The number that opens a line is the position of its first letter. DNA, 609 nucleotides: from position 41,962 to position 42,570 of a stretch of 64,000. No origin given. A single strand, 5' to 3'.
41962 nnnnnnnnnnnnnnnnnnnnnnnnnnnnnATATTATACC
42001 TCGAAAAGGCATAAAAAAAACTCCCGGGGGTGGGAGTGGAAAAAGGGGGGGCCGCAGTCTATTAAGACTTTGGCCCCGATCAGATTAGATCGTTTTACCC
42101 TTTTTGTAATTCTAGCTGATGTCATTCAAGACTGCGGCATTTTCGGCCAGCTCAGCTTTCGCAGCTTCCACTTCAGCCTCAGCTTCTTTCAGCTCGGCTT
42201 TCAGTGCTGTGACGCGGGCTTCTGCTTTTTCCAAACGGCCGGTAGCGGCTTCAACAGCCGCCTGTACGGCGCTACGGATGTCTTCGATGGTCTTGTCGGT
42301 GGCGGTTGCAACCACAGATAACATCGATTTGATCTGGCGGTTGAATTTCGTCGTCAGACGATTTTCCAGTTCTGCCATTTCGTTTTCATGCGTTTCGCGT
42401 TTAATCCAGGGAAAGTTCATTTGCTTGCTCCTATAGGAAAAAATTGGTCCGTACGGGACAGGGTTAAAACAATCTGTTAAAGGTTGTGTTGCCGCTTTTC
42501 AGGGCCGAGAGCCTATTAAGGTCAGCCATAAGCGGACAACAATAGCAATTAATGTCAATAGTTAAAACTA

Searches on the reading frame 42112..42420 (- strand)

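Call 9: search_protein_families(library=pfam, proteins=[window:42112-42420:-], max_evalue=0.01)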
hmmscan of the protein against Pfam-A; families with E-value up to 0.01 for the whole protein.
window:42112-42420:- (102 aa): 5 families
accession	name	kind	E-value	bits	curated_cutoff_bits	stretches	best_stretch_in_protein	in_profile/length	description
PF02050.21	FliJ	-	0.00062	20.4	28.4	1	8-88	14-93/123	Flagellar FliJ protein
PF04048.20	Sec8_N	-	0.0033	17.8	26.8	0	24-93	43-111/142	Exocyst complex component Sec8 N-terminal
PF09486.15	HrpB7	-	0.0041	18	29.7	1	18-98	47-123/157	Bacterial type III secretion protein (HrpB7)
PF04513.17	Baculo_PEP_C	-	0.0048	17.4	38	1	12-91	12-87/140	Baculovirus polyhedron envelope protein, PEP, C terminus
PF02601.20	Exonuc_VII_L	-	0.005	16.8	35.9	1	9-93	143-223/315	Exonuclease VII, large subunit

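Call 26: search_protein_families(library=phrogs, proteins=[window:42112-42420:-], max_evalue=0.01)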
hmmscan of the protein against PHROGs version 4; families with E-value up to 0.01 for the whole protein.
window:42112-42420:- (102 aa): 1 family
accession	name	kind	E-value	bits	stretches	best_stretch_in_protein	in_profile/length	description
phrog_4780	-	unknown function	0.0082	16.8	1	17-101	101-184/275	-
